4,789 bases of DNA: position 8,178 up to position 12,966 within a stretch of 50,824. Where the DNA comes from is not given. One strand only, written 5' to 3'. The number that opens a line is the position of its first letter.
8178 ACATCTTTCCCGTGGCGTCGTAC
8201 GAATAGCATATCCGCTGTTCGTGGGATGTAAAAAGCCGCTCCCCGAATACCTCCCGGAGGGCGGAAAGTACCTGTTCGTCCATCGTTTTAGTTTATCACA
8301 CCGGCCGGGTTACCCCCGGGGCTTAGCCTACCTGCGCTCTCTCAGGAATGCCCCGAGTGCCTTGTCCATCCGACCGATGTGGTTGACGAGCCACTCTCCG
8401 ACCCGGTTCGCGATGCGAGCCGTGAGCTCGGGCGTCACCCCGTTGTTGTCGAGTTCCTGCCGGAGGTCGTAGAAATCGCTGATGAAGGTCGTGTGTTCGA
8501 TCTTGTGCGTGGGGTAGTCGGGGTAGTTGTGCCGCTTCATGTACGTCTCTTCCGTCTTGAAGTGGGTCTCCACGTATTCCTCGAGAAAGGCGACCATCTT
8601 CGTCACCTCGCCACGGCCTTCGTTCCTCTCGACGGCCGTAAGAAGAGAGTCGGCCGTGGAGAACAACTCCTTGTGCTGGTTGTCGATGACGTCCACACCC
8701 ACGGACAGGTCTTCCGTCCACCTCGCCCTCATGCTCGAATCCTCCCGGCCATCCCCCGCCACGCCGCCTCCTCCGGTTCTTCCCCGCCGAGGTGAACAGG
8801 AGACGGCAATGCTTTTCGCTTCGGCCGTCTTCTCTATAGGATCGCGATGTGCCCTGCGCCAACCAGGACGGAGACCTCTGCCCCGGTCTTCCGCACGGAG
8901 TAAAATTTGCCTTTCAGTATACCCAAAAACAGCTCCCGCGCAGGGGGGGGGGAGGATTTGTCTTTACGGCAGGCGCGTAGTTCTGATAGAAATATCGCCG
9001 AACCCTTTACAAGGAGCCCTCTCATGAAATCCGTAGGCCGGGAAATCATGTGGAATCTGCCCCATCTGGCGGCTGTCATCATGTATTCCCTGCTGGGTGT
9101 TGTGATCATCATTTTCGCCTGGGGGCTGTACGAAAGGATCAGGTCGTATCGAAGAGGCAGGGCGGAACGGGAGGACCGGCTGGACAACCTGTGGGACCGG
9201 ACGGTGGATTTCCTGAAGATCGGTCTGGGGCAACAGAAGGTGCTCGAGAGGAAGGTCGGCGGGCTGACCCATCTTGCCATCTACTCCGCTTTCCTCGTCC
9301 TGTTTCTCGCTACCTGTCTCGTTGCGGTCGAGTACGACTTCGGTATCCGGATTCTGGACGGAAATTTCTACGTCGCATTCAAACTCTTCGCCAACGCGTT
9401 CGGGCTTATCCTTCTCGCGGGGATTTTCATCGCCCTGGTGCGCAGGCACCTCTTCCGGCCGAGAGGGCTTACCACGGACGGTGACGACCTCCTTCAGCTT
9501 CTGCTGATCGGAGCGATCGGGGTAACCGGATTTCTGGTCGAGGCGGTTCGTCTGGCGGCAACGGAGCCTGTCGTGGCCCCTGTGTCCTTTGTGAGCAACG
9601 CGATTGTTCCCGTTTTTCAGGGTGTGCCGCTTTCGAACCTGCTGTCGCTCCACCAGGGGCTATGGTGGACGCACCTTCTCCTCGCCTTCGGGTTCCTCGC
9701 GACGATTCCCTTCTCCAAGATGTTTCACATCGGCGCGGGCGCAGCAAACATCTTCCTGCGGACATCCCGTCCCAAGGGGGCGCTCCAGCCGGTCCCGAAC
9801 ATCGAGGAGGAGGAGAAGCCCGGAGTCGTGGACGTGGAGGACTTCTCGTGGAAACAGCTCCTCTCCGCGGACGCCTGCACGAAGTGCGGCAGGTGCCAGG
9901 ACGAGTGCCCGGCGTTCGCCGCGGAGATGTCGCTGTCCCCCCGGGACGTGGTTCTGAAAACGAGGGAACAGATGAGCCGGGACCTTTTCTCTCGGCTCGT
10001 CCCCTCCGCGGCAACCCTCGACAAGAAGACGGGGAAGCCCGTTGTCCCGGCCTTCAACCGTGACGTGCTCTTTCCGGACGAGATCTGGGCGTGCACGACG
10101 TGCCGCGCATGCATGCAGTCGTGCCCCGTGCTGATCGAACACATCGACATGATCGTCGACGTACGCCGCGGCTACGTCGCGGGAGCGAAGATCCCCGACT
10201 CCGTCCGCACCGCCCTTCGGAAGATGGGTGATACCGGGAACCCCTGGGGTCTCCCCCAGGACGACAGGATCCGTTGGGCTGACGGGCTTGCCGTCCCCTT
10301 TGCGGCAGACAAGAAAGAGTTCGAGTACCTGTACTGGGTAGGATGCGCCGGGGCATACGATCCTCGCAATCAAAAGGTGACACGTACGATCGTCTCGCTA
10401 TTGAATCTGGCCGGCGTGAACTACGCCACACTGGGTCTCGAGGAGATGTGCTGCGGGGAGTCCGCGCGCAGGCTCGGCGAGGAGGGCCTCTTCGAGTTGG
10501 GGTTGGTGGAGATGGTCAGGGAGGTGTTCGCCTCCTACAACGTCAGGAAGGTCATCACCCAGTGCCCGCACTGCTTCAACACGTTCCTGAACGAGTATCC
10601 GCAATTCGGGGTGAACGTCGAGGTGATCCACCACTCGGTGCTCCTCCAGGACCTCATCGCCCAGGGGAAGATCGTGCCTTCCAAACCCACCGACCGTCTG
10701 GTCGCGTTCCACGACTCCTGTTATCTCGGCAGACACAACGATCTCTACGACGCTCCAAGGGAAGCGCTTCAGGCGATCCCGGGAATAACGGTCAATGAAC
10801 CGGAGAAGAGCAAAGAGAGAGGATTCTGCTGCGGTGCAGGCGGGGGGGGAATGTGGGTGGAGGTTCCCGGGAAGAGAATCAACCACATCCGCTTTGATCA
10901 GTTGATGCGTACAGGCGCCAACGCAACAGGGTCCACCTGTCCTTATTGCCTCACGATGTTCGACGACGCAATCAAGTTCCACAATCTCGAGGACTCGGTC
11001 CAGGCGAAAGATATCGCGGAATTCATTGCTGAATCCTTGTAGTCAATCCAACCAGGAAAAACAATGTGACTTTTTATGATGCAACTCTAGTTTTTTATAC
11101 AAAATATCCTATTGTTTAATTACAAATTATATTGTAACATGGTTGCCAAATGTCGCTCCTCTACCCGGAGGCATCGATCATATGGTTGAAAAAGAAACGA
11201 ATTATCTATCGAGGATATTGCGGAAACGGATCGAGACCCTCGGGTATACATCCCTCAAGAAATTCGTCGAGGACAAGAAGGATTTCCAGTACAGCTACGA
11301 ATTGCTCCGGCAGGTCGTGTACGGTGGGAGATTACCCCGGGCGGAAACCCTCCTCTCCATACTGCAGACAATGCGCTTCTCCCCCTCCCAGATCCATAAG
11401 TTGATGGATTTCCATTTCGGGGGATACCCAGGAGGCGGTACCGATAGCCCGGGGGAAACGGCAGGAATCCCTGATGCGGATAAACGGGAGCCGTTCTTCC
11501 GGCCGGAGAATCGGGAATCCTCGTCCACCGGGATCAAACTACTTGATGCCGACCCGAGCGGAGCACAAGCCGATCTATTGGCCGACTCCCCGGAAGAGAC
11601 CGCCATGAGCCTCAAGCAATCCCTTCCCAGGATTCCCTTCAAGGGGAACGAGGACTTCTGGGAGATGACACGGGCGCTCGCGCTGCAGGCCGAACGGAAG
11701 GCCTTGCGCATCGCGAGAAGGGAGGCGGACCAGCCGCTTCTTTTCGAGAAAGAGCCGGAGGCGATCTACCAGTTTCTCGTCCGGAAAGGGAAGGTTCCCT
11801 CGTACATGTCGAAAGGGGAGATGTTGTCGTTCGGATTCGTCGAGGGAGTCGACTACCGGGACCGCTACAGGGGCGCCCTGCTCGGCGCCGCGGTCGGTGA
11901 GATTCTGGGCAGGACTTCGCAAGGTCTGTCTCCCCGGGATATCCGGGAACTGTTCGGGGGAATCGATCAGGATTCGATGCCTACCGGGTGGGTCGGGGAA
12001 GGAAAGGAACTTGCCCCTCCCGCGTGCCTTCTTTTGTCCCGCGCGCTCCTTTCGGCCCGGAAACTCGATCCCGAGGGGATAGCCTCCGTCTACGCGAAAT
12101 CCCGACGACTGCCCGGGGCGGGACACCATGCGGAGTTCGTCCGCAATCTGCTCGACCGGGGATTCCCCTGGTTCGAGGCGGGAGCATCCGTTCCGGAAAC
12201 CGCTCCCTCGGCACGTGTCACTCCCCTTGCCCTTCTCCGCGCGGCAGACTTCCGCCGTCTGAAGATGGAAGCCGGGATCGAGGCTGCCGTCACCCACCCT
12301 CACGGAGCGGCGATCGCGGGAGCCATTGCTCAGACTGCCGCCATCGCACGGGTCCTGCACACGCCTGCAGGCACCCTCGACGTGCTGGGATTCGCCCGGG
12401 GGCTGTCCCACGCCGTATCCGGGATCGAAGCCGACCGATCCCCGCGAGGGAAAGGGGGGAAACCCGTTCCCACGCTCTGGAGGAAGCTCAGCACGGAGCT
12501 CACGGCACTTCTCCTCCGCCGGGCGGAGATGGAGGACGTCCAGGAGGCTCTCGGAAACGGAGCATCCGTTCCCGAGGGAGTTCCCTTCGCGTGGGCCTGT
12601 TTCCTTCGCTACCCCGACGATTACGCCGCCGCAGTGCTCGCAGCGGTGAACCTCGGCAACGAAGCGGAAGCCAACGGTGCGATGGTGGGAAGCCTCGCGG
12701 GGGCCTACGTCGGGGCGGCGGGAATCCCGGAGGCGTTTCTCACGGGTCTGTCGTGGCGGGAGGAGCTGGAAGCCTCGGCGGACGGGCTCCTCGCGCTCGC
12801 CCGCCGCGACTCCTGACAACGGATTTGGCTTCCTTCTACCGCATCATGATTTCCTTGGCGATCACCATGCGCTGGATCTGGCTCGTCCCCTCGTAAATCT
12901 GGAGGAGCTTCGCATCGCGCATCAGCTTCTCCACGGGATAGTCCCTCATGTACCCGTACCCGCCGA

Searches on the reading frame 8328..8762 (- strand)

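Call 71: search_protein_families(library=pfam, proteins=[window:8328-8762:-], max_evalue=0.001)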
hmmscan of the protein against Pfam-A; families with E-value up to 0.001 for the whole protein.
window:8328-8762:- (144 aa): 1 family
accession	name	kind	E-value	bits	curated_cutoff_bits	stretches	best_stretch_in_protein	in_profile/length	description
PF01814.28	Hemerythrin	-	6.9e-15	56.1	25.3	1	22-137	2-124/127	Hemerythrin HHE cation binding domain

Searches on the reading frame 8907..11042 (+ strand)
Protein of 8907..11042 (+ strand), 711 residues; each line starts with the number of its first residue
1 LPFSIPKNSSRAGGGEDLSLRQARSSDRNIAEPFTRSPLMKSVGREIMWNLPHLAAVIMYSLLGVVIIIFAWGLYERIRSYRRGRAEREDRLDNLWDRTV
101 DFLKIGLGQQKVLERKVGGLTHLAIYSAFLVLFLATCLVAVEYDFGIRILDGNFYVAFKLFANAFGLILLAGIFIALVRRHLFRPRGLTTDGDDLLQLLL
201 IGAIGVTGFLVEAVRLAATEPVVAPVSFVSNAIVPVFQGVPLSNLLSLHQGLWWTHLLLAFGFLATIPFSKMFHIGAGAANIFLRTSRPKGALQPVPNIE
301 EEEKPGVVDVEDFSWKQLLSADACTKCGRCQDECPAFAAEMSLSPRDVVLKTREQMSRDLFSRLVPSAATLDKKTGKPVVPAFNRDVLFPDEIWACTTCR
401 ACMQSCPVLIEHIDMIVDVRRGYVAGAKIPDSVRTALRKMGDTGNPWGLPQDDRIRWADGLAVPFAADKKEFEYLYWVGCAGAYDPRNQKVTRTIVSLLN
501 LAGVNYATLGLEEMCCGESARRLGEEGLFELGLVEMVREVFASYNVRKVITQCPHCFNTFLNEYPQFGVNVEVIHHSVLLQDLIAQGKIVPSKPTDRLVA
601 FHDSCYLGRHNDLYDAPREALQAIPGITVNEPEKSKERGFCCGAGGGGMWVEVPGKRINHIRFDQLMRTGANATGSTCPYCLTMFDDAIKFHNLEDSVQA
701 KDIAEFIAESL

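Call 71: search_protein_families(library=pfam, proteins=[window:8907-11042:+], max_evalue=0.001)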
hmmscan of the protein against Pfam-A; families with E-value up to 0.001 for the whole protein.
window:8907-11042:+ (711 aa): 11 families
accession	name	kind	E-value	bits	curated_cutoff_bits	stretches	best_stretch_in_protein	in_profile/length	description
PF02754.22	CCG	-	5.8e-30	103.7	20.6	2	599-686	1-85/85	Cysteine-rich domain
PF13187.11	Fer4_9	-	4.9e-10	39.7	27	1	323-408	1-49/52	4Fe-4S dicluster domain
PF13183.11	Fer4_8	-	2.5e-09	38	27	1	321-408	2-66/68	4Fe-4S dicluster domain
PF13237.11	Fer4_10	-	5.8e-09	36.2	25.5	1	320-346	5-22/53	4Fe-4S dicluster domain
PF12797.12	Fer4_2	-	2.3e-07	30.7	24.5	1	315-336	1-22/22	4Fe-4S binding domain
PF13534.11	Fer4_17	-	9e-07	29.8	22.2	0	321-336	43-58/61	4Fe-4S dicluster domain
PF13484.11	Fer4_16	-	6.1e-06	27.4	30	0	324-342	2-20/66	4Fe-4S double cluster binding domain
PF02665.19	Nitrate_red_gam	-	1.1e-05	25.6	22.9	1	161-277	90-201/217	Nitrate reductase gamma subunit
PF12838.12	Fer4_7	-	6.7e-05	23.7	27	0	324-408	2-50/52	4Fe-4S dicluster domain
PF00037.32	Fer4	-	9e-05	22.6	21.1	0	321-337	5-21/24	4Fe-4S binding domain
PF14697.11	Fer4_21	-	0.00083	19.9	35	0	395-415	40-59/59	4Fe-4S dicluster domain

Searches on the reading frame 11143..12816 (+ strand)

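Call 71: search_protein_families(library=pfam, proteins=[window:11143-12816:+], max_evalue=0.001)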
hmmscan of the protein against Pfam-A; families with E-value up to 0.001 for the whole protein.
window:11143-12816:+ (557 aa): 1 family
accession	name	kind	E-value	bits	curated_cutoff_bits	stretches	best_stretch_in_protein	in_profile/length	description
PF03747.19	ADP_ribosyl_GH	-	1.5e-36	127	26.2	1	244-530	1-286/287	ADP-ribosylglycohydrolase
